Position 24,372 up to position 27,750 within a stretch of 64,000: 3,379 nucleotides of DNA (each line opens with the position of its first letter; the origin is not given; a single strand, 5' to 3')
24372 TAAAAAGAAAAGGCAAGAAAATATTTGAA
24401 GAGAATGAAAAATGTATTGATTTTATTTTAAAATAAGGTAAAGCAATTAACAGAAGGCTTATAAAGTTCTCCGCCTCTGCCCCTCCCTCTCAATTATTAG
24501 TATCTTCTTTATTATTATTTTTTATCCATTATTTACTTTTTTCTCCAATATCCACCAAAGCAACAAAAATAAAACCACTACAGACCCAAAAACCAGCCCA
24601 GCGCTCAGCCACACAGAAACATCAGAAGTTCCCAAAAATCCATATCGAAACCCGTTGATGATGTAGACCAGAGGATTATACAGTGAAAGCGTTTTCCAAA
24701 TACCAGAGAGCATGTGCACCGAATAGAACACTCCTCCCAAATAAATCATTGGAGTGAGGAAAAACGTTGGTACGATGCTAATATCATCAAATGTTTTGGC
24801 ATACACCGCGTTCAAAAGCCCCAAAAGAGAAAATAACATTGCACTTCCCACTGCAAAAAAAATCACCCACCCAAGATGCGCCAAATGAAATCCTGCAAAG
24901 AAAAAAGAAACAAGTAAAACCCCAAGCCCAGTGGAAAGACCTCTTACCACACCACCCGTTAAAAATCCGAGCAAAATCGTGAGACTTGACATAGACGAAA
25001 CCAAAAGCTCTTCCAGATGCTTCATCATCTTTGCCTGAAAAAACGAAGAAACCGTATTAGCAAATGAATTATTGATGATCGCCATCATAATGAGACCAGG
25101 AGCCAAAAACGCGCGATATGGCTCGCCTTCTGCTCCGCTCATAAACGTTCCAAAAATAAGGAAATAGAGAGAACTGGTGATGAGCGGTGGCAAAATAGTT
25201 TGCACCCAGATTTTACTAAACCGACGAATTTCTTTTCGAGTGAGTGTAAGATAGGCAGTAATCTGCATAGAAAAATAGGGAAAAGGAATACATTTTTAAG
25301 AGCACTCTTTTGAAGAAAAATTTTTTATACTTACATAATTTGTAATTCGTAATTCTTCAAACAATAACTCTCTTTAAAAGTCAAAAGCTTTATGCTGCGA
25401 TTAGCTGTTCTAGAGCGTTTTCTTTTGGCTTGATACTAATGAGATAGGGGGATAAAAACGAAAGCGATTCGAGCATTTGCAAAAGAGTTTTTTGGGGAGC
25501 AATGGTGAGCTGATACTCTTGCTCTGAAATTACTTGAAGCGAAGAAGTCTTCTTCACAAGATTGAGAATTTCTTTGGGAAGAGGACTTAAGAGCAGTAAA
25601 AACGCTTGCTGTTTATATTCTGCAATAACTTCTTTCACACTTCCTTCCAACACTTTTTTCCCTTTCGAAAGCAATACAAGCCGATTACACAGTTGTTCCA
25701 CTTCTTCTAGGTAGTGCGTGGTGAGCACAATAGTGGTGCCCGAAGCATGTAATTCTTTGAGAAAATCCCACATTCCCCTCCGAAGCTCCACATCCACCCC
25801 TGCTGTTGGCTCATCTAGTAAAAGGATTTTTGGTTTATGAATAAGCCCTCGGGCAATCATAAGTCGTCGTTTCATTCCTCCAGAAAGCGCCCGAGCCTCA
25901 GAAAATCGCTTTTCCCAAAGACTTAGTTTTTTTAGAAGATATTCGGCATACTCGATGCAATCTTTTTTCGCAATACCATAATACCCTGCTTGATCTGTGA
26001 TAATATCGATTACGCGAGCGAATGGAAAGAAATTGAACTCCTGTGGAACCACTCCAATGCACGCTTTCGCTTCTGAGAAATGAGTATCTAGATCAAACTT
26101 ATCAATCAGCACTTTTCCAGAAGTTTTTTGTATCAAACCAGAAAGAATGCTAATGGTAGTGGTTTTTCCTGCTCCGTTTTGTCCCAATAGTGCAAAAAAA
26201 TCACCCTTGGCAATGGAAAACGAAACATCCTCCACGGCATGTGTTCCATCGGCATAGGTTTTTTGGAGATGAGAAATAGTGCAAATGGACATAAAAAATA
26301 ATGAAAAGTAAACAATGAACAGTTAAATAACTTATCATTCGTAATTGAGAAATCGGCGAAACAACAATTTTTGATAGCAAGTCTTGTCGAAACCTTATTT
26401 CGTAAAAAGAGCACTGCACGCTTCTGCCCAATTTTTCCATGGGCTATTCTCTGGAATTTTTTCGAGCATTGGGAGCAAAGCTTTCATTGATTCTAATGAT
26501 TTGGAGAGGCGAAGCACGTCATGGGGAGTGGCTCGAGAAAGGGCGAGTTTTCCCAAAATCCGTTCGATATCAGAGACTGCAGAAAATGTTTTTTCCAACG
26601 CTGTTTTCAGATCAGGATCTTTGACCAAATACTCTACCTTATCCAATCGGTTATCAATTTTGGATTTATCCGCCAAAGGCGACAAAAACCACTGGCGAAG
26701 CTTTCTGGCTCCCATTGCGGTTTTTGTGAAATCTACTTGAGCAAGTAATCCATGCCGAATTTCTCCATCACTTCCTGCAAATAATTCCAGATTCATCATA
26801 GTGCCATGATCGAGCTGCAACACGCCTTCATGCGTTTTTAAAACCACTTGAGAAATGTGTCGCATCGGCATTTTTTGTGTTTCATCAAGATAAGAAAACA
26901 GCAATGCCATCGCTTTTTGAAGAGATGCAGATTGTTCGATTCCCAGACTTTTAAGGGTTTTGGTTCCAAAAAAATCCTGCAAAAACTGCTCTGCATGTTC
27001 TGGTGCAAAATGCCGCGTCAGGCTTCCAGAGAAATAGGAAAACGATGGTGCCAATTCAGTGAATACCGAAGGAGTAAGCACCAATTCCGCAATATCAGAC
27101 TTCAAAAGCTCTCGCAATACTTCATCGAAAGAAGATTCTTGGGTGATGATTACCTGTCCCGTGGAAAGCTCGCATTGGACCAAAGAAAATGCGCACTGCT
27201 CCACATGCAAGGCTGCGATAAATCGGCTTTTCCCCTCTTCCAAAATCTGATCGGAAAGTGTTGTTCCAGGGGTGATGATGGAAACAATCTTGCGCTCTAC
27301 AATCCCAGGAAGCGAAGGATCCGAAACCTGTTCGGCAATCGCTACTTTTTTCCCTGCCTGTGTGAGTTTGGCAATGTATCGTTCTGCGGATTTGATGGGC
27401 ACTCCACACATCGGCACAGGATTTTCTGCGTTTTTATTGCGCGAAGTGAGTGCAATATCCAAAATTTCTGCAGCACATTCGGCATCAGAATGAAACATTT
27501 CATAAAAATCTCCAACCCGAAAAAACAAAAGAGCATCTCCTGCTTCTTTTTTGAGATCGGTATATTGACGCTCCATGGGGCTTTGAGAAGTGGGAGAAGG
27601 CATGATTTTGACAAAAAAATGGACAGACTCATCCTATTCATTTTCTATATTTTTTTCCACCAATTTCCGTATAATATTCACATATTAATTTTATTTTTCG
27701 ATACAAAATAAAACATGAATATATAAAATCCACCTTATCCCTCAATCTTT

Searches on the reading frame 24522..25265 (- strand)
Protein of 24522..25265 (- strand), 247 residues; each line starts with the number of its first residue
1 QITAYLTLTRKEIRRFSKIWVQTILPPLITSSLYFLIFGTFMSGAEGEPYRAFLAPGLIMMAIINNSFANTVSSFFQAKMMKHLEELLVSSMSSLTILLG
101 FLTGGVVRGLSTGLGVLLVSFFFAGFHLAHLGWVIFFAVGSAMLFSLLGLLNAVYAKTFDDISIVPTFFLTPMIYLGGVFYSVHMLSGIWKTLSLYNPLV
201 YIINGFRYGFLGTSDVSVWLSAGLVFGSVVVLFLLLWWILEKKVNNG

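Call 37: search_protein_families(library=pfam, proteins=[window:24522-25265:-], max_evalue=0.00001)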
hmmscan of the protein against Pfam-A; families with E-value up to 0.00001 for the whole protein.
window:24522-25265:- (247 aa): 2 families
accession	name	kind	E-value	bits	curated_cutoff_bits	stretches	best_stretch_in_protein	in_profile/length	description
PF01061.29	ABC2_membrane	-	1.7e-35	122.9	26.9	1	4-210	2-210/211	ABC-2 type transporter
PF12698.13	ABC2_membrane_3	-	5.3e-09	36.1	31.6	1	48-238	158-347/347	ABC-2 family transporter protein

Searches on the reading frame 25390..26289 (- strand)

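Call 37: search_protein_families(library=pfam, proteins=[window:25390-26289:-], max_evalue=0.00001)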
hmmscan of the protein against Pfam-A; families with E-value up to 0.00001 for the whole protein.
window:25390-26289:- (299 aa): 2 families
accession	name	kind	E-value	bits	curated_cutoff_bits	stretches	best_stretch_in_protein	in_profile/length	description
PF00005.33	ABC_tran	-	6.2e-31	108.3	25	1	20-163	2-137/137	ABC transporter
PF13304.12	AAA_21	-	9.4e-10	39.5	27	0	133-192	236-298/304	AAA domain, putative AbiEii toxin, Type IV TA system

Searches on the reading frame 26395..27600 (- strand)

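Call 37: search_protein_families(library=pfam, proteins=[window:26395-27600:-], max_evalue=0.00001)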
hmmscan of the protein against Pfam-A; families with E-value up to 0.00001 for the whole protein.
window:26395-27600:- (401 aa): 3 families
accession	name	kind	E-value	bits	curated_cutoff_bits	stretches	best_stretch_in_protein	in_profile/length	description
PF01624.25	MutS_I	-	2.3e-38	131.3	20.6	1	8-117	2-112/113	MutS domain I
PF05192.23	MutS_III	-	6.4e-30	105.4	34.1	1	267-381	2-117/194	MutS domain III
PF05188.22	MutS_II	-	2e-15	57.8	25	1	127-249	2-132/133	MutS domain II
